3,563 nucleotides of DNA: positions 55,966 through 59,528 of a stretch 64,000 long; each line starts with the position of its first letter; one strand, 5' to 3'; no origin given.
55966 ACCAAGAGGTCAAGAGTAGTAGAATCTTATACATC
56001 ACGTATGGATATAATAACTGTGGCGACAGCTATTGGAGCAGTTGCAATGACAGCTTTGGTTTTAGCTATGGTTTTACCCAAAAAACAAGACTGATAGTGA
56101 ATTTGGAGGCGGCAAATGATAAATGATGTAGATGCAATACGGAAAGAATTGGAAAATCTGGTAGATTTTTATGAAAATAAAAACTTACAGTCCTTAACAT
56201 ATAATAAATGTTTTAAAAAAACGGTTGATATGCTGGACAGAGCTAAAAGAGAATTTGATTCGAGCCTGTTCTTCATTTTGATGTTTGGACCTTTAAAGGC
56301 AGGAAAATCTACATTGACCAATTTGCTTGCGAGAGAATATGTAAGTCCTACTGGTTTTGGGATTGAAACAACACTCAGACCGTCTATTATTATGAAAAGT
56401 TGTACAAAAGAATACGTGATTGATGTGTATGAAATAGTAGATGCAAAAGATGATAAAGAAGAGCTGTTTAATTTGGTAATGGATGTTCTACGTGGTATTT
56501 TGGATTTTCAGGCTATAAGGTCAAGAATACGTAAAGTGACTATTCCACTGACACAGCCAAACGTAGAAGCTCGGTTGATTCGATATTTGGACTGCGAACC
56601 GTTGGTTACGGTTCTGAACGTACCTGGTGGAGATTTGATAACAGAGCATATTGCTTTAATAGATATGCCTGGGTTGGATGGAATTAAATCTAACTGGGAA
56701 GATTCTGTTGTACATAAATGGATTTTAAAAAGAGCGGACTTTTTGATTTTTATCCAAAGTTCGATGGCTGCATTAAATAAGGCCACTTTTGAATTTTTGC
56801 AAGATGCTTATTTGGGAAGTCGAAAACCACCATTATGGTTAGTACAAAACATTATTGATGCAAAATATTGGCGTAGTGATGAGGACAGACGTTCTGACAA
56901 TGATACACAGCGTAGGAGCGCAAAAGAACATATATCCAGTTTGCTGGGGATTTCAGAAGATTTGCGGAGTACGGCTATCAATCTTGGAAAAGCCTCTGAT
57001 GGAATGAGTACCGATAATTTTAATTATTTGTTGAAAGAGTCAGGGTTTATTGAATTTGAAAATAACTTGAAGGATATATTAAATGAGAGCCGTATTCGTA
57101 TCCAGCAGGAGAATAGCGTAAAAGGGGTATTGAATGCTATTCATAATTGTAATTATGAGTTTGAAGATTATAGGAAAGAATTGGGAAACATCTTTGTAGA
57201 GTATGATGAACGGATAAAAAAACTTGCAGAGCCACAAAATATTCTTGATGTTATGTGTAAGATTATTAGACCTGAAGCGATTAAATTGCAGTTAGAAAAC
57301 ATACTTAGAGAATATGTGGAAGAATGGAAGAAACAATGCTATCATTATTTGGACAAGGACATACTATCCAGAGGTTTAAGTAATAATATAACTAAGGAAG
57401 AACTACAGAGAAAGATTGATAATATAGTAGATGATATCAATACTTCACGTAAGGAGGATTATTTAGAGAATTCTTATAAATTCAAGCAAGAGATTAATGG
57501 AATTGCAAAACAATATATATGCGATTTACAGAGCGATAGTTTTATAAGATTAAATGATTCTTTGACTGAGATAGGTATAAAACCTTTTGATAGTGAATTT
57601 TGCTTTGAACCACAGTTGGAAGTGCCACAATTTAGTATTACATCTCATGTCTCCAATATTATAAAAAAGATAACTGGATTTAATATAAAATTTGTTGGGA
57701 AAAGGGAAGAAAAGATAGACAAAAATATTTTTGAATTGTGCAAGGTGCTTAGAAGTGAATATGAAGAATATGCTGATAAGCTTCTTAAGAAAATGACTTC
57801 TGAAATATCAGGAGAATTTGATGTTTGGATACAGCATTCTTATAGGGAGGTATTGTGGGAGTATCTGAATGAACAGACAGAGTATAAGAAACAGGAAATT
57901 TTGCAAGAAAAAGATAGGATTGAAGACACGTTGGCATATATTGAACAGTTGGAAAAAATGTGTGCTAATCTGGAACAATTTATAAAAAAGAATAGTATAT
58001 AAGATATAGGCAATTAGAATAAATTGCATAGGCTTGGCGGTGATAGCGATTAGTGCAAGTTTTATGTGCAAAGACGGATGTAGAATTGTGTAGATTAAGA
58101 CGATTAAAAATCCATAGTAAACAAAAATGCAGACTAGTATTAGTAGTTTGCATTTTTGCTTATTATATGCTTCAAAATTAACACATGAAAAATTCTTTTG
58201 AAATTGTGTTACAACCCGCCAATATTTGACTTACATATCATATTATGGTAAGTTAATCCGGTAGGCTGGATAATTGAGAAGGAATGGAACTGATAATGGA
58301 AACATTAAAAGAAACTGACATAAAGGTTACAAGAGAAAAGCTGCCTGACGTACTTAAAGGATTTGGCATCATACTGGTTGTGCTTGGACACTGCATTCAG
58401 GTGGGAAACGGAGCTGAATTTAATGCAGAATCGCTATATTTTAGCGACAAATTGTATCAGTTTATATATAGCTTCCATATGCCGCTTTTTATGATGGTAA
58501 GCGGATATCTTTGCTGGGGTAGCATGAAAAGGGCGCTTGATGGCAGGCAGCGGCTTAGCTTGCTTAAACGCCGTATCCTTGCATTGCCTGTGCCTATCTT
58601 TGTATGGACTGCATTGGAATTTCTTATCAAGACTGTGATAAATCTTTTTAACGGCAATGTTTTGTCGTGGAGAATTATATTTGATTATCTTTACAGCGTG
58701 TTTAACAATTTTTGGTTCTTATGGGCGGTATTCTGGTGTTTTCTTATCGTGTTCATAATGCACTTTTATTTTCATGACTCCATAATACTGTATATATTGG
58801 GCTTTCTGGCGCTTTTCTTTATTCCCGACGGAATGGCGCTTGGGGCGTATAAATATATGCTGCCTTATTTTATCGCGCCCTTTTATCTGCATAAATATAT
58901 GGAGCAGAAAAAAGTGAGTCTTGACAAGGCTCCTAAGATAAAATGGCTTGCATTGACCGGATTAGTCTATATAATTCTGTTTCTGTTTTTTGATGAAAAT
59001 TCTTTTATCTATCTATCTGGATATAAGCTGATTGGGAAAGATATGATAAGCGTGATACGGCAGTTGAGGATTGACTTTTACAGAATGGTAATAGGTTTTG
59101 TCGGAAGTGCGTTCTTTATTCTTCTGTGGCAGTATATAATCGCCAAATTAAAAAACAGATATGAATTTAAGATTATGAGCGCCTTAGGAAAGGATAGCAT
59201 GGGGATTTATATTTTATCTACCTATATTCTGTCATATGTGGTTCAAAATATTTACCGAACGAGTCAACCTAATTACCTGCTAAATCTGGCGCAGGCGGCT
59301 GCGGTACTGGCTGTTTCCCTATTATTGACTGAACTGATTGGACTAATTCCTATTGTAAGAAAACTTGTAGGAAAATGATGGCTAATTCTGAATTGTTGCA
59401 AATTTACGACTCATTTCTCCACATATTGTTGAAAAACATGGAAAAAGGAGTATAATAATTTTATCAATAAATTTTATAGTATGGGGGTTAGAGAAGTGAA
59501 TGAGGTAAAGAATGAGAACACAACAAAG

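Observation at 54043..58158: AT-rich three-gene operon beside a tRNA: divergent GTPase + tail-anchored membrane protein + dynamin-like GTPase (candidate membrane-remodelling or anti-phage module)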

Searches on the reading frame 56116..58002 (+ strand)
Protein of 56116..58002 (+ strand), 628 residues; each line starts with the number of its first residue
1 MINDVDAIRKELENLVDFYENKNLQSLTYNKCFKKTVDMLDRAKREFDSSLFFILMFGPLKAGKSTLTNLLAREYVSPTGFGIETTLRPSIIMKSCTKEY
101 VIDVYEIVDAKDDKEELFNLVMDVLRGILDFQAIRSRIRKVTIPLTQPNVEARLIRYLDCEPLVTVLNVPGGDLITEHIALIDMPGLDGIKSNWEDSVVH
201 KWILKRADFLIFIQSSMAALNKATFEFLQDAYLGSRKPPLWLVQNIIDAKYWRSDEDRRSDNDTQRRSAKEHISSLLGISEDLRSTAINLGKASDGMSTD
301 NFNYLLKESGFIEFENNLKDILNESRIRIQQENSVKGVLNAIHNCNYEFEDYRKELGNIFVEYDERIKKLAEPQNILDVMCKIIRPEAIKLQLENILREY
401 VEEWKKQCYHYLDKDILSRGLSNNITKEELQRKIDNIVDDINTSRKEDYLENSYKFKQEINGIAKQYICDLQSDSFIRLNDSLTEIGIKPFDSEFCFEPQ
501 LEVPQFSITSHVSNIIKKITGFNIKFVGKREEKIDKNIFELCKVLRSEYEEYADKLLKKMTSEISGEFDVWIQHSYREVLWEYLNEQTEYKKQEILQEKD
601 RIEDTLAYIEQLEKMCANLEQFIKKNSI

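Call 5: search_protein_families(library=pfam, proteins=[window:56116-58002:+], max_evalue=1)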
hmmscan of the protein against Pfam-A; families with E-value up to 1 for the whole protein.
window:56116-58002:+ (628 aa): 9 families
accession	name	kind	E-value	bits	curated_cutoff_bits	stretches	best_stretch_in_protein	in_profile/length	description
PF00350.29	Dynamin_N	-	4.5e-14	53.2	27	1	54-238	1-160/168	Dynamin family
PF01926.29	MMR_HSR1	-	2.1e-05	25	21.9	1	54-228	2-100/113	50S ribosome-binding GTPase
PF02367.23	TsaE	-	0.0015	18.9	26.6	0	52-75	22-45/128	Threonylcarbamoyl adenosine biosynthesis protein TsaE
PF05316.17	VAR1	-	0.048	14.1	33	1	404-529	65-138/195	Mitochondrial ribosomal protein (VAR1)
PF22431.2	COG2p_C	-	0.059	14.3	27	1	582-624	4-46/139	COG2p C-terminal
PF05496.18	RuvB_N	-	0.13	12.5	27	1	26-77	8-59/159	Holliday junction DNA helicase RuvB P-loop domain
PF12869.13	tRNA_anti-like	-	0.16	11.9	23.5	1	390-452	47-109/146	tRNA_anti-like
PF13238.12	AAA_18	-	0.24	12.3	29.4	0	54-113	1-56/128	AAA domain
PF17770.6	RNase_J_C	-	0.97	10.9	23.8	0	414-469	31-86/102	Ribonuclease J C-terminal domain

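Call 6: search_protein_families(library=padloc, proteins=[window:56116-58002:+], max_evalue=1)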
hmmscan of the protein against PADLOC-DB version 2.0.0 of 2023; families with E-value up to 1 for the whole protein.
window:56116-58002:+ (628 aa): 2 families
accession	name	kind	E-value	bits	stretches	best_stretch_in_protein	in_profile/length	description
PDLC03841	LeoBC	-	3.6e-14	50.8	2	178-621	123-582/601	-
PDLC03839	LeoA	-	3.7e-08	30.9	1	177-621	103-542/559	-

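Call 7: search_protein_families(library=ncbifam, proteins=[window:56116-58002:+], max_evalue=1)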
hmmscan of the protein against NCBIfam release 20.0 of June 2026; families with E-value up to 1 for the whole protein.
window:56116-58002:+ (628 aa): 1 family
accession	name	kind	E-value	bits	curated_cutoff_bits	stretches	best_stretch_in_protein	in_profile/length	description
TIGR00231.1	small_GTP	domain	0.0099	15.7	42.5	1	52-86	4-40/164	GTP-binding protein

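Call 12: search_protein_families(library=phrogs, proteins=[window:56116-58002:+], max_evalue=0.1)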
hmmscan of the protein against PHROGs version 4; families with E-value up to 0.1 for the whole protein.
window:56116-58002:+ (628 aa): 0 families

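Call 22: find_homologous_proteins(query=window:56116-58002:+)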
Query window:56116-58002:+ (628 aa): 43 proteins with E <= 0.001 among 8000 candidates.
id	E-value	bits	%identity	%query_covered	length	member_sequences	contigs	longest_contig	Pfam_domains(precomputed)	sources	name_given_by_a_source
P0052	0.0e+0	1400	100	100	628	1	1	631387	PF01926.30,PF00350.30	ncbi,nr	ncbi:MAG: dynamin family protein [Clostridiales bacterium]|nr:dynamin family protein [Clostridiales 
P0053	0.0e+0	1136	80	100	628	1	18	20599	PF01926.30,PF00350.30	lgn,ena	-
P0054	0.0e+0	1116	79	99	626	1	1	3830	PF01926.30,PF00350.30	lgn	-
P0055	0.0e+0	1112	78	100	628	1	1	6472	PF01926.30,PF00350.30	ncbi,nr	ncbi:MAG: dynamin family protein [Ruminococcus flavefaciens]|nr:dynamin family protein [Ruminococcus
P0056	0.0e+0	1110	78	100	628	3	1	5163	PF01926.30,PF00350.30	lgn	-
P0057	0.0e+0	1097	78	100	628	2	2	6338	PF01926.30,PF00350.30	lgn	-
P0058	0.0e+0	1073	77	99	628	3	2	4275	PF01926.30,PF00350.30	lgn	-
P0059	2.7e-284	963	72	100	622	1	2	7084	PF01926.30,PF00350.30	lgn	-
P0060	1.7e-277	940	68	100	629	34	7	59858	PF01926.30,PF00350.30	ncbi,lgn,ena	-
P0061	1.0e-263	895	68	100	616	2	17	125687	PF01926.30,PF00350.30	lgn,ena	-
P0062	7.3e-228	776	59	99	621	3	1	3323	PF01926.30,PF00350.30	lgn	-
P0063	5.0e-212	724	57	98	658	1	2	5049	PF01926.30,PF00350.30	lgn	-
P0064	2.8e-211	722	57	99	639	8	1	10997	PF00350.30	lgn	-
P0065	7.2e-208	710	56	99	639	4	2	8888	PF01926.30,PF00350.30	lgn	-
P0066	2.2e-205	702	56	98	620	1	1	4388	PF01926.30,PF00350.30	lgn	-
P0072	8.9e-166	571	47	98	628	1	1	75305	PF01926.30,PF00350.30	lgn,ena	-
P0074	2.6e-107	378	36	99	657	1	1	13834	PF01926.30,PF00350.30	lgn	-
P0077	1.3e-84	303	33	90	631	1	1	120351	PF01926.30,PF00350.30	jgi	-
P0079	8.3e-81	291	33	86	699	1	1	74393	PF00350.30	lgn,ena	-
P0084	5.8e-76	275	30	99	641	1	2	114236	PF01926.30,PF00350.30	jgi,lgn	jgi:GTPase SAR1 family protein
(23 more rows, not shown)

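Call 23: find_encoding_contigs(protein=P0072, flank=8000, max_places=2)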
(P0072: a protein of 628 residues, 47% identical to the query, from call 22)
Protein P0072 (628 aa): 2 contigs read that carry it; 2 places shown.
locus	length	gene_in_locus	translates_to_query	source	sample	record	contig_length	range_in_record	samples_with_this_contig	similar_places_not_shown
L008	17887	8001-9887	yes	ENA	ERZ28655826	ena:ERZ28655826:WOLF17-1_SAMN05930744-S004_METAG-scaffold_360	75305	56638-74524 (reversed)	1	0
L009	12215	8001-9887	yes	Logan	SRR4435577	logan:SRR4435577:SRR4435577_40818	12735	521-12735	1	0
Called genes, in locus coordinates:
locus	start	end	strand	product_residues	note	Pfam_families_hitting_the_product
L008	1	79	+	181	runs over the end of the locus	PF15731:MqsA_antitoxin (weak), PF01381:HTH_3 (weak), PF13560:HTH_31 (weak)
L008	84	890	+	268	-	-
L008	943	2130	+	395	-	PF07690:MFS_1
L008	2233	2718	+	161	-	PF04542:Sigma70_r2, PF08281:Sigma70_r4_2, PF04545:Sigma70_r4 (weak)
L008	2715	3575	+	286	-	-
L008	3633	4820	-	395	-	PF00753:Lactamase_B, PF19583:ODP, PF12706:Lactamase_B_2 (weak), PF00258:Flavodoxin_1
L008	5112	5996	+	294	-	-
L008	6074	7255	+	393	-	-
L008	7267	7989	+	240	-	-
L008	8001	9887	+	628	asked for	PF00350:Dynamin_N, PF01926:MMR_HSR1 (faint)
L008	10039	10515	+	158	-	PF00255:GSHPx, PF00578:AhpC-TSA (weak), PF08534:Redoxin (faint)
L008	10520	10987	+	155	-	PF22381:Staph_reg_Sar_Rot, PF13463:HTH_27, PF01047:MarR, PF12802:MarR_2, PF13601:HTH_34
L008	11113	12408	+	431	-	PF13173:AAA_14, PF13635:DUF4143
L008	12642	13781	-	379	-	PF01817:CM_2, PF00800:PDT, PF01842:ACT (weak)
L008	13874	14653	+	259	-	PF02535:Zip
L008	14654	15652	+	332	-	PF08279:HTH_11, PF03099:BPL_LplA_LipB, PF02237:BPL_C (weak)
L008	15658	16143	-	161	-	PF10502:Peptidase_S26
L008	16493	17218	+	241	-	PF01522:Polysacc_deac_1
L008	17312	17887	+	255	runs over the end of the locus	-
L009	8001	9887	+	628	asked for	PF00350:Dynamin_N, PF01926:MMR_HSR1 (faint)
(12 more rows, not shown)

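Call 24: find_encoding_contigs(protein=P0077, flank=8000, max_places=2)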
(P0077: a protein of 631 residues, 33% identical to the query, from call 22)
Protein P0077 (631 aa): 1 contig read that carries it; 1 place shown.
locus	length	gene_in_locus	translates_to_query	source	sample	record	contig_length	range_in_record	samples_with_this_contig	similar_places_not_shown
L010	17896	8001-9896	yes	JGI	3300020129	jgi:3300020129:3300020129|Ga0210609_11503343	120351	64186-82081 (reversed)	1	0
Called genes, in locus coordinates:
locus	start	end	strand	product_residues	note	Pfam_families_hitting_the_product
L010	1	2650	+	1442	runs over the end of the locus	PF01839:FG-GAP (faint), PF13517:FG-GAP_3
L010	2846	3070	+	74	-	-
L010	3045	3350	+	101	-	-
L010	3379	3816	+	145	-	-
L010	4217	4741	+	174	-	-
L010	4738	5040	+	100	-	-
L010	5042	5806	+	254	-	-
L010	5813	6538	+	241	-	PF00004:AAA, PF17862:AAA_lid_3 (faint)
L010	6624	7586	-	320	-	PF16227:DUF4886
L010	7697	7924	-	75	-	PF13560:HTH_31 (weak), PF01381:HTH_3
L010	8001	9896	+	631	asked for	PF00350:Dynamin_N, PF01926:MMR_HSR1 (faint)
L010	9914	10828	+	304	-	PF05128:DUF697 (weak)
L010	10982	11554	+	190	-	-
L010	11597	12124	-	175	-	-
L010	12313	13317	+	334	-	PF20030:bpMoxR, PF00004:AAA (weak), PF07726:AAA_3, PF07728:AAA_5, PF17863:AAA_lid_2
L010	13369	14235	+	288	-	PF01882:DUF58, PF13519:VWA_2 (weak)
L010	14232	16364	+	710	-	PF07584:BatA, PF13519:VWA_2 (weak)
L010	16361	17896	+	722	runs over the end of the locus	-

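Call 25: find_encoding_contigs(protein=P0084, flank=8000, max_places=2)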
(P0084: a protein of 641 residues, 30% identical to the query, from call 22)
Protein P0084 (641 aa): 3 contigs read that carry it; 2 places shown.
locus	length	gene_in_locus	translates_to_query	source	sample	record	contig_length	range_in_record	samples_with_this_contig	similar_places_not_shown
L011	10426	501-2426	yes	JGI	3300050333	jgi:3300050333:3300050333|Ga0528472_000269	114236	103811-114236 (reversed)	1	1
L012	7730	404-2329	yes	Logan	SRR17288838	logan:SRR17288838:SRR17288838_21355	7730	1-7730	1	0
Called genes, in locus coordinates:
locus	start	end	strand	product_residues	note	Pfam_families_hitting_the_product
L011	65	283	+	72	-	-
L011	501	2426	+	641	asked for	PF01926:MMR_HSR1 (faint), PF00350:Dynamin_N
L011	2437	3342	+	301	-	PF05128:DUF697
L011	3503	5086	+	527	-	PF12849:PBP_like_2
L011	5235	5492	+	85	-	PF18993:Rv0078B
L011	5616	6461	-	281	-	PF02311:AraC_binding, PF00165:HTH_AraC (weak), PF12833:HTH_18, PF00165:HTH_AraC (weak)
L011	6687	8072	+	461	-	PF02056:Glyco_hydro_4, PF11975:Glyco_hydro_4C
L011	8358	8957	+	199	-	PF01618:MotA_ExbB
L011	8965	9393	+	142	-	PF02472:ExbD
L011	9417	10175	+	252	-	PF03544:TonB_C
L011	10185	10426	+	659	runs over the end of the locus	PF10633:NPCBM_assoc (faint)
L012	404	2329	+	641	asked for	PF01926:MMR_HSR1 (faint), PF00350:Dynamin_N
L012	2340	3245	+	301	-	PF05128:DUF697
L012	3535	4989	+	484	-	PF12849:PBP_like_2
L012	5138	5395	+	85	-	PF18993:Rv0078B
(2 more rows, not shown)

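Call 37: search_solved_structures(query=window:56116-58002:+, max_evalue=0.01)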
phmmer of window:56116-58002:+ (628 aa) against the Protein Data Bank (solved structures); distinct sequences matched with E-value up to 0.01: 0.

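Call 74: find_encoding_contigs(protein=P0052, flank=10000, max_places=4)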
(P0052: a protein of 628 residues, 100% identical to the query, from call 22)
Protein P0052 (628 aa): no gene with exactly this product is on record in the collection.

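Call 76: search_solved_structures(query=A4, max_evalue=0.1)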
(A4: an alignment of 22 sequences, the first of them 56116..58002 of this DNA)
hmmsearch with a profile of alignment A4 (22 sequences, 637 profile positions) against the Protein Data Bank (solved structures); distinct sequences matched with E-value up to 0.1: 29.
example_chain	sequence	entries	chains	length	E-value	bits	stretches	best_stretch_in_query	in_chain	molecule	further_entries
6jfk_A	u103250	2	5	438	1.5e-07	33.8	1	179-401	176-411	Mitofusin-2,cDNA FLJ57997, highly similar to Transmembrane GTPase MFN2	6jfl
2j68_A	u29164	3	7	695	1.1e-06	31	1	10-86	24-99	BACTERIAL DYNAMIN-LIKE PROTEIN | DYNAMIN FAMILY PROTEIN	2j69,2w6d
6jfm_A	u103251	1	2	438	3.2e-06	29.4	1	179-401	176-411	Mitofusin-2,Mitofusin-2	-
5goe_A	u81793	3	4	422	4.3e-06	29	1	179-405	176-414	Mitofusin-1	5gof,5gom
5gnt_A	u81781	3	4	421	2.4e-05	26.5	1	179-410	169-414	Mitofusin-1 | Mitofusin-1,Mitofusin-1 fusion protein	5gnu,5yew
5go4_A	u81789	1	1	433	3.3e-05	26.1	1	179-409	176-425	Mitofusin-1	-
5gnr_A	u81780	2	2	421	4.1e-05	25.8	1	179-410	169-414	Mitofusin-1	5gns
5yew_A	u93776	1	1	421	4.5e-05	25.6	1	179-410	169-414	Mitofusin-1,Mitofusin-1 fusion protein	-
8ek4_A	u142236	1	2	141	0.00031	22.9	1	341-472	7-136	Ice-binding protein TIP-99a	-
6ia7_A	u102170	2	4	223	0.00035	22.7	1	57-85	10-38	Intraflagellar transport protein 22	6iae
6ian_E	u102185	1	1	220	0.00037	22.6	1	58-85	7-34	Rab-like 5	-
23wn_A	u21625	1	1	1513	0.00042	22.4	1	320-606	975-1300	DP622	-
2zqm_A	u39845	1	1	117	0.0011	21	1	346-447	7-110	Prefoldin beta subunit 1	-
4tql_A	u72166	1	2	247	0.002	20.2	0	318-448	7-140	Three helix bundle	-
2zdi_A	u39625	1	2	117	0.0033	19.5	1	346-447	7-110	Prefoldin subunit beta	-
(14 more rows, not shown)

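Call 87: find_encoding_contigs(protein=P0079, flank=6000, max_places=1)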
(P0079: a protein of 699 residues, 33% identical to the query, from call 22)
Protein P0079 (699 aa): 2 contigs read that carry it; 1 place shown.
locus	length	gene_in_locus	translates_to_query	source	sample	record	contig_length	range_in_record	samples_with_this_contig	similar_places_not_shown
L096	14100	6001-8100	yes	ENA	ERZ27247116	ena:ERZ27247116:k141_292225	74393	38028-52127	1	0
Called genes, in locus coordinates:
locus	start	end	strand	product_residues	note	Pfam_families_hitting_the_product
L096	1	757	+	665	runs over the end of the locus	PF06480:FtsH_ext, PF00004:AAA, PF17862:AAA_lid_3, PF01434:Peptidase_M41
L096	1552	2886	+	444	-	PF00474:SSF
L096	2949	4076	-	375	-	PF03600:CitMHS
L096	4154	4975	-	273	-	PF00793:DAHP_synth_1, PF03102:NeuB (weak)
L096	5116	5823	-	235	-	PF06161:DUF975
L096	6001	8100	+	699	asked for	PF00350:Dynamin_N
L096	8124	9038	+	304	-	PF05128:DUF697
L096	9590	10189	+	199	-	PF00383:dCMP_cyt_deam_1, PF14437:MafB19-deam, PF14439:Bd3614-deam (weak)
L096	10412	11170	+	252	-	PF01520:Amidase_3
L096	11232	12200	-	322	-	PF01966:HD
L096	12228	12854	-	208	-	PF13521:AAA_28 (weak), PF02223:Thymidylate_kin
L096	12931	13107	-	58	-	-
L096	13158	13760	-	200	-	PF18475:PIN7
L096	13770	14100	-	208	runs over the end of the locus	PF13483:Lactamase_B_3, PF12706:Lactamase_B_2 (weak)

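Call 88: find_encoding_contigs(protein=P0074, flank=6000, max_places=1)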
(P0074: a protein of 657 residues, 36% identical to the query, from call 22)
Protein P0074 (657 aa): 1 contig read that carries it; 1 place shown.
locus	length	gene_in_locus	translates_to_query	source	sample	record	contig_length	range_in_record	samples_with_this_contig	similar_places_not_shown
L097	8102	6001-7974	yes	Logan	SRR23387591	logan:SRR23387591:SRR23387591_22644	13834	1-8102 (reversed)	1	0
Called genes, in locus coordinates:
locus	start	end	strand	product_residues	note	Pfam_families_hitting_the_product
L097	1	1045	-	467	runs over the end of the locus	PF01554:MatE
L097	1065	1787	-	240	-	PF04055:Radical_SAM, PF13353:Fer4_12 (weak)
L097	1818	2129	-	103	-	PF14384:BrnA_antitoxin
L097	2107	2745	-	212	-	PF00293:NUDIX, PF04365:BrnT_toxin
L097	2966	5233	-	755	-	PF00343:Phosphorylase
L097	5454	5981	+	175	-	PF00383:dCMP_cyt_deam_1, PF14437:MafB19-deam, PF14439:Bd3614-deam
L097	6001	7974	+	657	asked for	PF00350:Dynamin_N, PF01926:MMR_HSR1 (faint)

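Call 92: search_protein_families(library=pfam, proteins=[L010:9914-10828:+, L008:5112-5996:+], max_evalue=0.01)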
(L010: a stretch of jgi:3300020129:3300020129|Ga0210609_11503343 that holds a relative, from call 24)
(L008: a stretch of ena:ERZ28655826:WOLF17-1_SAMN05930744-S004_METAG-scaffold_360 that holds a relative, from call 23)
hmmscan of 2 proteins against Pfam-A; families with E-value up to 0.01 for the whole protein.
L010:9914-10828:+ (304 aa): 1 family
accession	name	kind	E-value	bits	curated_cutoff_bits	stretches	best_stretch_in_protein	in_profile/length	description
PF05128.17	DUF697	-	5.5e-07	29.9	27.7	1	122-260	8-139/162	Domain of unknown function (DUF697)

L008:5112-5996:+ (294 aa): 1 family
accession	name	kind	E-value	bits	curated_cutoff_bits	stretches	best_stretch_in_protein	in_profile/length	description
PF12784.13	PDDEXK_2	-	0.0021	18.3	27.4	1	9-100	3-99/229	PD-(D/E)XK nuclease family transposase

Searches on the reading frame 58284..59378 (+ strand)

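Call 71: search_protein_families(library=pfam, proteins=[window:58284-59378:+], max_evalue=0.001)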
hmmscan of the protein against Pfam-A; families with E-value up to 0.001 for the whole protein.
window:58284-59378:+ (364 aa): 1 family
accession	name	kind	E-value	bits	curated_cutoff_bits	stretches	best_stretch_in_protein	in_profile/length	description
PF01757.29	Acyl_transf_3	-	2e-31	109.7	31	1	22-349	5-321/326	Acyltransferase domain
